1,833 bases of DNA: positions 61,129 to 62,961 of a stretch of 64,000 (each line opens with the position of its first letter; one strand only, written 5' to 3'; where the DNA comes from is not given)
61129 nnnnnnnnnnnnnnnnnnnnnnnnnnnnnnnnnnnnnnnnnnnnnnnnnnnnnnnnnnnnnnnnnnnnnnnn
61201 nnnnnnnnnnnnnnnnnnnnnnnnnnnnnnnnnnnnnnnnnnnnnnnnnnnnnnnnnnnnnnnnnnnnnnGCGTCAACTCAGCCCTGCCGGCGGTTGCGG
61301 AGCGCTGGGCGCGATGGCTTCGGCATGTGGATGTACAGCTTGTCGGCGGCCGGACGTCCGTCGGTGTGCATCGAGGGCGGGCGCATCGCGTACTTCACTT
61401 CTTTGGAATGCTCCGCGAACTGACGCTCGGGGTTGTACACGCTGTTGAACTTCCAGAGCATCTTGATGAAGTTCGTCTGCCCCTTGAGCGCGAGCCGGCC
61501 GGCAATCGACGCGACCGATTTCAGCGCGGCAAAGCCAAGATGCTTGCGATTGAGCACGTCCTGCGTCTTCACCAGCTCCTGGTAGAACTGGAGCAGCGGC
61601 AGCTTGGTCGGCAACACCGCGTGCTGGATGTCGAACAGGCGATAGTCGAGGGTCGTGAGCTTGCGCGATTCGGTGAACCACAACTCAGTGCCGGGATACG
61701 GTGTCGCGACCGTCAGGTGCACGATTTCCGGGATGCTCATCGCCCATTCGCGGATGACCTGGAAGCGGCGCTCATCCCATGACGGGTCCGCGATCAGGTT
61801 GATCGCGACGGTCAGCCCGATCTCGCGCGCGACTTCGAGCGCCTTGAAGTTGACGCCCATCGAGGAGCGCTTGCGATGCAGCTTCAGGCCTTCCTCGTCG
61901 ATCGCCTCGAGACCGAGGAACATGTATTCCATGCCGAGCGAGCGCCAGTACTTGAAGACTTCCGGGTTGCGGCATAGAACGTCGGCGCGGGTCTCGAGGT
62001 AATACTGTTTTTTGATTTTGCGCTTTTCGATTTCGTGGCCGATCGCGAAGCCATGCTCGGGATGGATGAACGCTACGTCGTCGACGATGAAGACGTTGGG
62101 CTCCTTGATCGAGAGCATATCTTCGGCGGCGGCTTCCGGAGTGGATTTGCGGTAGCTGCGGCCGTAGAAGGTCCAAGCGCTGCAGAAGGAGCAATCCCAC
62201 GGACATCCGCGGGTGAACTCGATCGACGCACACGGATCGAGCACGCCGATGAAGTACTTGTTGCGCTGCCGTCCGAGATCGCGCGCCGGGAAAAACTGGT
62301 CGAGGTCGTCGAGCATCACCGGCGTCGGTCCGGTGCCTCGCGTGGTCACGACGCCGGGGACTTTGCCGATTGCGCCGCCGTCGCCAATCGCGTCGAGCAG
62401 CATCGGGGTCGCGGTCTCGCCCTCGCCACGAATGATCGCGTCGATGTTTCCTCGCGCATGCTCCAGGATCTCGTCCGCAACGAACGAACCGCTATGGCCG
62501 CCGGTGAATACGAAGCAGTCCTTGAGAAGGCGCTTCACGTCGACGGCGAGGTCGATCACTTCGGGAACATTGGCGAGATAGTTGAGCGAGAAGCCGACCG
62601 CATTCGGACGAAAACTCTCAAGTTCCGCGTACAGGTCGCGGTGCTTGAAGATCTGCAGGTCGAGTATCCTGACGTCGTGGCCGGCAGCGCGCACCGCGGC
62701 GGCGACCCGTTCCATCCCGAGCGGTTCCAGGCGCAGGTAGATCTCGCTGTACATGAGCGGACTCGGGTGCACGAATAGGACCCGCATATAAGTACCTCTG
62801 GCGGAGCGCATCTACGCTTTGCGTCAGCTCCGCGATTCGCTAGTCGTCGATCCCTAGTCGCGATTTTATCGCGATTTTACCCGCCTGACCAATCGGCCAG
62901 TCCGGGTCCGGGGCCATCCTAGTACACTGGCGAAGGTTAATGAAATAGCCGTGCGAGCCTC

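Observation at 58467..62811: Lipid-modification-flavoured island: ADPS-like FAD oxidase, haloalkane dehalogenase, orphan HicB-like, B12-radical-SAM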

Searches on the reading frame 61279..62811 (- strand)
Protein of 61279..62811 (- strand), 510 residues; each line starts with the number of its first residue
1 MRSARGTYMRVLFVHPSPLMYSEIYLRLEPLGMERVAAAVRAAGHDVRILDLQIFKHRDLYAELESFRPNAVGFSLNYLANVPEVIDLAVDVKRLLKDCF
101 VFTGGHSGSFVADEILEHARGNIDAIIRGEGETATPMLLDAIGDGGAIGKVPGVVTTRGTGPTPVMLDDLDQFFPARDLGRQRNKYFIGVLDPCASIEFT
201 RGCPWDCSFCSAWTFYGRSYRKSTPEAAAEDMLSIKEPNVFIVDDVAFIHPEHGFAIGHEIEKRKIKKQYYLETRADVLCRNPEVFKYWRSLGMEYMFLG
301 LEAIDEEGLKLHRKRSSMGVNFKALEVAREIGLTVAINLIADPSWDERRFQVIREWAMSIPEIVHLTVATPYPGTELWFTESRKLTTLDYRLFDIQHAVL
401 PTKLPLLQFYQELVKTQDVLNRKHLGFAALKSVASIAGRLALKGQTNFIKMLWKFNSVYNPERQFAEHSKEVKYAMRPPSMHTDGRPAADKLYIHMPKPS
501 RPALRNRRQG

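Call 3: search_protein_families(library=pfam, proteins=[window:61279-62811:-], max_evalue=0.01)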
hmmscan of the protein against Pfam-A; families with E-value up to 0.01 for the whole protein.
window:61279-62811:- (510 aa): 2 families
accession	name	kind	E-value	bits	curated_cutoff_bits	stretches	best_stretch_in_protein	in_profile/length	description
PF02310.24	B12-binding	-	4.1e-19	69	32.1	1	23-136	7-118/121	B12 binding domain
PF04055.27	Radical_SAM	-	4.3e-16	60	29.5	1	197-356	1-165/166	Radical SAM superfamily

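Call 4: search_protein_families(library=ncbifam, proteins=[window:61279-62811:-], max_evalue=0.01)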
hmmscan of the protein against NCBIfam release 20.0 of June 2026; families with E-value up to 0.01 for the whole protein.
window:61279-62811:- (510 aa): 19 families
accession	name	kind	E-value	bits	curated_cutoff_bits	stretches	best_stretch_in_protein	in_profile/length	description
TIGR04367.1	HpnR_B12_rSAM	equivalog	4e-258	856.8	650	1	9-497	1-489/490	hopanoid C-3 methylase HpnR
TIGR02026.1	BchE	equivalog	6.3e-38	130.9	481.35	1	10-412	1-419/497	magnesium-protoporphyrin IX monomethyl ester anaerobic oxidative cyclase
TIGR04072.2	rSAM_ladder_B12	equivalog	2.6e-19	69.2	360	1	29-315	17-303/443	lipid biosynthesis B12-binding/radical SAM protein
NF050148.1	rSAM_ApyD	equivalog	1.4e-16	60.1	750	1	31-342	26-347/645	RiPP biosynthesis radical SAM protein ApyD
TIGR04385.1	B12_rSAM_cofa1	equivalog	2.5e-16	59.9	450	1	27-337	17-340/438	B12 lower ligand biosynthesis radical SAM protein BzaD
TIGR03975.1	rSAM_ocin_1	subfamily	1.4e-15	56.8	281.85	1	59-367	119-434/606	RiPP maturation radical SAM C-methyltransferase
TIGR04013.1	B12_SAM_MJ_1487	hypoth_equivalog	3.3e-15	55.8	251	1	64-226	38-183/382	TIGR04013 family B12-binding domain/radical SAM domain-containing protein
TIGR03471.1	HpnJ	equivalog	1.4e-14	53.9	577.6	1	102-379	101-385/472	hopanoid biosynthesis associated radical SAM protein HpnJ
TIGR04014.1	B12_SAM_MJ_0865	equivalog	2.1e-14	53.2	360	2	102-227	72-193/434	methyl-coenzyme M reductase glutamine C-methyltransferase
TIGR04295.1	B12_rSAM_oligo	hypoth_equivalog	1.9e-11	43.4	400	1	30-357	25-359/422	TIGR04295 family B12-binding domain-containing radical SAM protein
NF038361.1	rSAM_Sden_1168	equivalog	6.3e-11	41.5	575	1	5-251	59-336/560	Sden_1168 family B12-binding radical SAM P-methyltransferase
NF040542.1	rSAM_RCCLKC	equivalog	1.4e-10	40.9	450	1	29-343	12-332/423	arsinothricin biosynthesis radical SAM protein ArsL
NF033070.1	rSAM_AprD4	equivalog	6.6e-10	38.5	500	1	28-378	40-387/456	AprD4 family radical SAM diol-dehydratase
TIGR04190.1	B12_SAM_Ta0216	equivalog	9.3e-10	37.7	500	1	26-273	33-307/554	TIGR04190 family B12-binding domain/radical SAM domain protein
NF040546.1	rSAM_CUAEP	equivalog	1.6e-07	30.4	500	1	29-346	12-326/468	CUAEP/CCAEP-tail radical SAM (seleno)protein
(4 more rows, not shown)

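Call 8: find_encoding_contigs(protein=window:61279-62811:-, flank=10000, max_places=6)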
Protein window:61279-62811:- (510 aa): no gene with exactly this product is on record in the collection.

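Call 9: find_homologous_proteins(query=window:61279-62811:-, max_evalue=1e-20)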
Query window:61279-62811:- (510 aa): 6029 proteins with E <= 1e-20 among 8000 candidates; the best 120 are listed.
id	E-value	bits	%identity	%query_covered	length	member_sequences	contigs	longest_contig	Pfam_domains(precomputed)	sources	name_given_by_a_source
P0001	0.0e+0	1095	95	97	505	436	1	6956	PF04055.28,PF02310.25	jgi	jgi:hopanoid C-3 methylase HpnR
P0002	0.0e+0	1055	91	97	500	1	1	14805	PF04055.28,PF02310.25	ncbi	ncbi:MAG: hopanoid C-3 methylase HpnR [Candidatus Binataceae bacterium]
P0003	0.0e+0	1040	89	97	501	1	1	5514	PF04055.28,PF02310.25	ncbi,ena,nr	ncbi:MAG TPA: hopanoid C-3 methylase HpnR [Candidatus Binataceae bacterium]|nr:hopanoid C-3 methylas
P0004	1.2e-296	1002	87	95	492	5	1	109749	PF04055.28,PF02310.25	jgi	-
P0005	1.5e-294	995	86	97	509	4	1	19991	PF04055.28,PF02310.25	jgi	-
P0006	4.2e-294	994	85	97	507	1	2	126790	PF04055.28,PF02310.25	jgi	jgi:hopanoid C-3 methylase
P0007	3.5e-291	984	86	96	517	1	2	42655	PF04055.28,PF02310.25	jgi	jgi:hopanoid C-3 methylase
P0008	8.4e-291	983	85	97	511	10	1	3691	PF04055.28,PF02310.25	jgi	jgi:hopanoid C-3 methylase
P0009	2.0e-290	982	86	96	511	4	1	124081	PF04055.28,PF02310.25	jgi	-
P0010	4.0e-288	974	84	97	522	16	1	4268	PF04055.28,PF02310.25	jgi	jgi:hopanoid C-3 methylase HpnR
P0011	9.2e-287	970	84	96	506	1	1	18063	PF04055.28,PF02310.25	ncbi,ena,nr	ncbi:MAG TPA: hopanoid C-3 methylase HpnR [Candidatus Binataceae bacterium]|nr:hopanoid C-3 methylas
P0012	6.8e-286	967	84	96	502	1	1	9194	PF04055.28,PF02310.25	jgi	jgi:magnesium-protoporphyrin IX monomethyl ester (oxidative) cyclase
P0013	1.2e-285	966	85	96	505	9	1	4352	PF04055.28,PF02310.25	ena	-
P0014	1.3e-285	966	84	97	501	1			PF04055.28,PF02310.25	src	-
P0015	1.3e-284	963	84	96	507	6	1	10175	PF04055.28,PF02310.25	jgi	jgi:hopanoid C-3 methylase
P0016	4.4e-284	961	85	95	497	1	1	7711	PF04055.28,PF02310.25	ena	-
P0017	3.1e-283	958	83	98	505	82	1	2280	PF04055.28,PF02310.25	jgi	jgi:hopanoid C-3 methylase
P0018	1.1e-282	956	82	96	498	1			PF04055.28,PF02310.25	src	-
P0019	5.0e-282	954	83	96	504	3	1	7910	PF04055.28,PF02310.25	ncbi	-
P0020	5.7e-278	941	82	96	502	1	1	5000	PF04055.28,PF02310.25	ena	-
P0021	9.4e-278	940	82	96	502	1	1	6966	PF04055.28,PF02310.25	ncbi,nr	ncbi:MAG TPA: hopanoid C-3 methylase HpnR [Candidatus Binataceae bacterium]|nr:hopanoid C-3 methylas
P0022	9.7e-277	937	80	98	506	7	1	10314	PF04055.28,PF02310.25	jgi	jgi:hopanoid C-3 methylase HpnR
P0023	1.0e-276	937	82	95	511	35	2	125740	PF04055.28,PF02310.25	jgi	jgi:hopanoid C-3 methylase HpnR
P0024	1.1e-276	936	83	94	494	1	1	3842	PF04055.28,PF02310.25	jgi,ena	-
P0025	3.2e-274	928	79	97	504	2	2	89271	PF04055.28,PF02310.25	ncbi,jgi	jgi:hopanoid C-3 methylase HpnR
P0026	7.9e-274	927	84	94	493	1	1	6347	PF04055.28,PF02310.25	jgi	jgi:magnesium-protoporphyrin IX monomethyl ester (oxidative) cyclase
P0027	5.7e-273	924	79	97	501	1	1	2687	PF04055.28,PF02310.25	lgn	-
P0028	7.7e-272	921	78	98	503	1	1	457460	PF04055.28,PF02310.25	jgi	jgi:hopanoid C-3 methylase HpnR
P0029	2.2e-269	912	78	96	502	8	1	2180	PF04055.28,PF02310.25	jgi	jgi:hopanoid C-3 methylase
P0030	2.8e-266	902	77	96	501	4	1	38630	PF04055.28,PF02310.25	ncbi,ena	-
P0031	4.0e-265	898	77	97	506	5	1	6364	PF04055.28,PF02310.25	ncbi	-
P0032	8.0e-265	897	77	97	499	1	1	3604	PF04055.28,PF02310.25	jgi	jgi:hopanoid C-3 methylase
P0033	1.5e-264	896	77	97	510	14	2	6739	PF04055.28,PF02310.25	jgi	jgi:hopanoid C-3 methylase HpnR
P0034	4.0e-264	895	76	97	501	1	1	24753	PF04055.28,PF02310.25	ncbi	ncbi:MAG: hopanoid C-3 methylase HpnR [Candidatus Binataceae bacterium]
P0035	1.3e-263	893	75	96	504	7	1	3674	PF04055.28,PF02310.25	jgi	jgi:hopanoid C-3 methylase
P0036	3.2e-263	892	75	96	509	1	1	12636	PF04055.28,PF02310.25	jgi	-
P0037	5.4e-263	891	76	97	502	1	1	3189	PF04055.28,PF02310.25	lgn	-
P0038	3.2e-262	889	76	97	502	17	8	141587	PF04055.28,PF02310.25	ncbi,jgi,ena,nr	ncbi:MAG TPA: hopanoid C-3 methylase HpnR [Candidatus Binataceae bacterium]|jgi:hopanoid C-3 methyla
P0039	4.2e-262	888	76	96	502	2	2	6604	PF04055.28,PF02310.25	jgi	jgi:hopanoid C-3 methylase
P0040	1.2e-261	887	77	96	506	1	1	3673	PF04055.28,PF02310.25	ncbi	-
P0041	3.2e-261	885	76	97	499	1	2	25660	PF04055.28,PF02310.25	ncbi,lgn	-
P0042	3.8e-261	885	77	97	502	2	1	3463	PF04055.28,PF02310.25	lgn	-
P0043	4.2e-261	885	74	97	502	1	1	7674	PF04055.28,PF02310.25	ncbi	ncbi:MAG: hopanoid C-3 methylase HpnR [Candidatus Binataceae bacterium]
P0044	9.8e-261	884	76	96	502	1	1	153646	PF04055.28,PF02310.25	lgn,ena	-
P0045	1.5e-260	883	76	97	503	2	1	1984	PF04055.28,PF02310.25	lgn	-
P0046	2.0e-260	883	75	97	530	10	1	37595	PF04055.28,PF02310.25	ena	-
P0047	2.0e-260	883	75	97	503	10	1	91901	PF04055.28,PF02310.25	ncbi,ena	-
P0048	3.0e-260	882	78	94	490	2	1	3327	PF04055.28,PF02310.25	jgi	-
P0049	1.0e-259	881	76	96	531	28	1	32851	PF04055.28,PF02310.25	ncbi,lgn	-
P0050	2.9e-259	879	74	97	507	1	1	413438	PF04055.28,PF02310.25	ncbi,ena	-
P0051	5.0e-259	878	74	96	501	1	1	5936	PF04055.28,PF02310.25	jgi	jgi:hopanoid C-3 methylase HpnR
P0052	1.7e-258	876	75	97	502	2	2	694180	PF04055.28,PF02310.25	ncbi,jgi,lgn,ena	-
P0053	2.3e-258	876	75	97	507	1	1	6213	PF04055.28,PF02310.25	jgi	jgi:hopanoid C-3 methylase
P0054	3.6e-258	875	75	96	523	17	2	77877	PF04055.28,PF02310.25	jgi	jgi:hopanoid C-3 methylase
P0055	4.8e-258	875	74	97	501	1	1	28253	PF04055.28,PF02310.25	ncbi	ncbi:MAG: hopanoid C-3 methylase HpnR [Candidatus Binataceae bacterium]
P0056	7.6e-258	874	75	96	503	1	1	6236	PF04055.28,PF02310.25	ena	-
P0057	1.1e-257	874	74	97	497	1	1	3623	PF04055.28,PF02310.25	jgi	jgi:hopanoid C-3 methylase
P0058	1.2e-257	874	75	97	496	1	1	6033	PF04055.28,PF02310.25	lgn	-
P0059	3.1e-257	872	73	98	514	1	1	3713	PF04055.28,PF02310.25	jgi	jgi:hopanoid C-3 methylase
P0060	3.1e-257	872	75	98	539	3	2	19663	PF04055.28,PF02310.25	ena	-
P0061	3.4e-257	872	75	96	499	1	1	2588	PF04055.28,PF02310.25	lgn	-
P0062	4.9e-257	872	75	96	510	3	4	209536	PF04055.28,PF02310.25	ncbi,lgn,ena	-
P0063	1.3e-256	870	74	98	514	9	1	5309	PF04055.28,PF02310.25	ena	-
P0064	1.3e-256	870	76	95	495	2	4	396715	PF04055.28,PF02310.25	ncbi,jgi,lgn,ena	-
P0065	1.7e-256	870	75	97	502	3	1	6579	PF04055.28,PF02310.25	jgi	jgi:hopanoid C-3 methylase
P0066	1.6e-255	867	74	96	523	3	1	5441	PF04055.28,PF02310.25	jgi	jgi:hopanoid C-3 methylase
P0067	2.1e-254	863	74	97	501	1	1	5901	PF04055.28,PF02310.25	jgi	-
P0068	3.6e-254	862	75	95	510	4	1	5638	PF04055.28,PF02310.25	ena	-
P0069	5.4e-254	862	73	98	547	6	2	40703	PF04055.28,PF02310.25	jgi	jgi:magnesium-protoporphyrin IX monomethyl ester (oxidative) cyclase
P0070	5.5e-254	862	74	96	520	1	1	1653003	PF04055.28,PF02310.25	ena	-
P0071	6.7e-254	861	75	94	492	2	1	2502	PF04055.28,PF02310.25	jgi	-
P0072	2.4e-253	859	74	97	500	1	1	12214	PF04055.28,PF02310.25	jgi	jgi:hopanoid C-3 methylase HpnR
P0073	3.3e-253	859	74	96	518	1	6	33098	PF04055.28,PF02310.25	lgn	-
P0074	4.8e-253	858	74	96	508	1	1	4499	PF04055.28,PF02310.25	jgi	jgi:hopanoid C-3 methylase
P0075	9.6e-253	857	73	98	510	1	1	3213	PF04055.28,PF02310.25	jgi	jgi:hopanoid C-3 methylase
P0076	1.1e-252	857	73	96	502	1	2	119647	PF04055.28,PF02310.25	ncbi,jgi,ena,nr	ncbi:MAG TPA: hopanoid C-3 methylase HpnR [Candidatus Binataceae bacterium]|nr:hopanoid C-3 methylas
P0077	2.0e-252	856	72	97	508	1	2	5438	PF04055.28,PF02310.25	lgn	-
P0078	2.4e-252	856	73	96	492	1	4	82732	PF04055.28,PF02310.25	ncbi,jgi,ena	jgi:hopanoid C-3 methylase HpnR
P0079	3.0e-252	856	74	96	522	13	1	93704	PF04055.28,PF02310.25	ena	-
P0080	6.3e-252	855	72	96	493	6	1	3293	PF04055.28,PF02310.25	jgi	jgi:hopanoid C-3 methylase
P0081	6.8e-252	855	73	97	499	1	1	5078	PF04055.28,PF02310.25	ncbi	ncbi:MAG: hopanoid C-3 methylase HpnR [Candidatus Binataceae bacterium]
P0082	9.7e-252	854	74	97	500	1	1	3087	PF04055.28,PF02310.25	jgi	jgi:hopanoid C-3 methylase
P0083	1.3e-250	850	73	96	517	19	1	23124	PF04055.28,PF02310.25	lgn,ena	-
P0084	3.5e-250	849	73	96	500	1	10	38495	PF04055.28,PF02310.25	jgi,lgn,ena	jgi:hopanoid C-3 methylase HpnR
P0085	4.6e-250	849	71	99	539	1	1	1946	PF04055.28,PF02310.25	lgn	-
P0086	1.2e-249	847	74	95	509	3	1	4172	PF04055.28,PF02310.25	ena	-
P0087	2.2e-249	846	73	96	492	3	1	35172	PF04055.28,PF02310.25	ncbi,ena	-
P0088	2.7e-249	846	75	93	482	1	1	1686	PF04055.28,PF02310.25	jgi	jgi:hopanoid C-3 methylase HpnR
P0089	3.2e-249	846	75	95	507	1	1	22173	PF04055.28,PF02310.25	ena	-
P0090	3.3e-249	846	72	97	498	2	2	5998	PF04055.28,PF02310.25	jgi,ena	-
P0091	3.4e-249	846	75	94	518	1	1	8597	PF04055.28,PF02310.25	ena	-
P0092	5.8e-249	845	75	94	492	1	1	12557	PF04055.28,PF02310.25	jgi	jgi:hopanoid C-3 methylase HpnR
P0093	6.0e-249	845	72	96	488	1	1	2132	PF04055.28,PF02310.25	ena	-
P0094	6.7e-249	845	74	95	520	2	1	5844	PF04055.28,PF02310.25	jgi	-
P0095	2.0e-248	843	72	96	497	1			PF04055.28,PF02310.25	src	-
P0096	2.4e-248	843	73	96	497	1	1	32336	PF04055.28,PF02310.25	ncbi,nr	ncbi:MAG: hopanoid C-3 methylase HpnR [Candidatus Rokubacteria bacterium]|nr:hopanoid C-3 methylase 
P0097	3.2e-248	843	72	96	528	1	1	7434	PF04055.28,PF02310.25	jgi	jgi:magnesium-protoporphyrin IX monomethyl ester (oxidative) cyclase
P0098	3.3e-248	843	73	94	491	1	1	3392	PF04055.28,PF02310.25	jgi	jgi:hopanoid C-3 methylase HpnR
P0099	5.2e-248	842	73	97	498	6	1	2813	PF04055.28,PF02310.25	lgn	-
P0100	1.0e-247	841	73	95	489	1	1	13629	PF04055.28,PF02310.25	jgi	jgi:hopanoid C-3 methylase HpnR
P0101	1.2e-247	841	74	93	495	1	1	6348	PF04055.28,PF02310.25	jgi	-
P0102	1.4e-247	840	71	97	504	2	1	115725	PF04055.28,PF02310.25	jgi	jgi:magnesium-protoporphyrin IX monomethyl ester (oxidative) cyclase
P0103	1.5e-247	840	72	97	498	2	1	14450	PF04055.28,PF02310.25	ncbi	-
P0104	2.1e-247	840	71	97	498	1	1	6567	PF04055.28,PF02310.25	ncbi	-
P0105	2.1e-247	840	73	98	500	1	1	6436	PF04055.28,PF02310.25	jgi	jgi:hopanoid C-3 methylase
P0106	2.3e-247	840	74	94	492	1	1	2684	PF04055.28,PF02310.25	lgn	-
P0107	2.6e-247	840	72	96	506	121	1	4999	PF04055.28,PF02310.25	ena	-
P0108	8.7e-247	838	72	96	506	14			PF04055.28,PF02310.25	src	-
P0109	1.3e-246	837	71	96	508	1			PF04055.28,PF02310.25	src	-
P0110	1.6e-246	837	73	95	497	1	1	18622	PF04055.28,PF02310.25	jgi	jgi:magnesium-protoporphyrin IX monomethyl ester (oxidative) cyclase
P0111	2.5e-246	836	71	97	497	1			PF04055.28,PF02310.25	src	-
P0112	4.9e-246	835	71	96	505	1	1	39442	PF04055.28,PF02310.25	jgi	-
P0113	5.9e-246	835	71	96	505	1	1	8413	PF04055.28,PF02310.25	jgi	-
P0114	6.7e-246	835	71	96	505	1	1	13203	PF04055.28,PF02310.25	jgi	-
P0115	1.3e-245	834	73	96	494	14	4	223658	PF04055.28,PF02310.25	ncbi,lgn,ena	-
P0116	1.4e-245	834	71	98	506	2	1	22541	PF04055.28,PF02310.25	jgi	jgi:hopanoid C-3 methylase HpnR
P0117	1.7e-245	834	71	97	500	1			PF04055.28,PF02310.25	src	-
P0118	1.9e-245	833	73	95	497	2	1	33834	PF04055.28,PF02310.25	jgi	jgi:hopanoid C-3 methylase HpnR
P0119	2.0e-245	833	73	94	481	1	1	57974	PF04055.28,PF02310.25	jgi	jgi:hopanoid C-3 methylase HpnR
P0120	5.0e-245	832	70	96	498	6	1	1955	PF04055.28,PF02310.25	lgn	-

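Call 11: find_encoding_contigs(protein=P0004, flank=10000, max_places=3)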
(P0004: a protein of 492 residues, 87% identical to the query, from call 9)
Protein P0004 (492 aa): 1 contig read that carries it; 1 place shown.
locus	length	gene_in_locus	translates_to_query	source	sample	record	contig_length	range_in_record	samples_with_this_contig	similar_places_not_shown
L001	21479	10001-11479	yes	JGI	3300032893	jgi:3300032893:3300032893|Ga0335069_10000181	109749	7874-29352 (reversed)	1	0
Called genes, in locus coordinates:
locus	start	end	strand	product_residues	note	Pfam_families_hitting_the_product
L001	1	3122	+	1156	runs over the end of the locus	PF02811:PHP, PF07733:DNA_pol3_alpha, PF17657:DNA_pol3_finger, PF14579:HHH_6, PF01336:tRNA_anti-codon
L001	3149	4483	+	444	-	PF13167:GTP-bdg_N, PF16360:GTP-bdg_M, PF01926:MMR_HSR1, PF02421:FeoB_N, PF19275:HflX_C (weak)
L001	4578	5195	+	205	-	PF01066:CDP-OH_P_transf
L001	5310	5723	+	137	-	PF00583:Acetyltransf_1, PF13302:Acetyltransf_3, PF13420:Acetyltransf_4, PF13673:Acetyltransf_10 (weak), PF13508:Acetyltransf_7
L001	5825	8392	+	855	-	PF17900:Peptidase_M1_N, PF01433:Peptidase_M1, PF11838:ERAP1_C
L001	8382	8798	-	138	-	PF00903:Glyoxalase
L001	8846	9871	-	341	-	PF00248:Aldo_ket_red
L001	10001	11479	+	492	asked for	PF02310:B12-binding, PF04055:Radical_SAM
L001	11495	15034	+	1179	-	PF00082:Peptidase_S8, PF01839:FG-GAP (faint), PF13517:FG-GAP_3 (faint), PF25292:Beta-prop_CGLA (faint)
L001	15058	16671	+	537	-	PF01565:FAD_binding_4, PF02913:FAD-oxidase_C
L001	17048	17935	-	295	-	-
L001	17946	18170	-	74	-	PF07927:HicA_toxin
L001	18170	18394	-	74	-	PF15970:HicB-like_2 (weak), PF15919:HicB_lk_antitox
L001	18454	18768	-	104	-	PF01883:FeS_assembly_P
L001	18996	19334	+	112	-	PF00515:TPR_1 (faint), PF07719:TPR_2 (weak), PF13176:TPR_7 (faint), PF13181:TPR_8 (faint), PF13432:TPR_16, PF13414:TPR_11 (weak), PF14559:TPR_19, PF13431:TPR_17 (weak), +5 more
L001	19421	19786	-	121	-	-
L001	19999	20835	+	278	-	PF00561:Abhydrolase_1, PF12146:Hydrolase_4, PF12697:Abhydrolase_6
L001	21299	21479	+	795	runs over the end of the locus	-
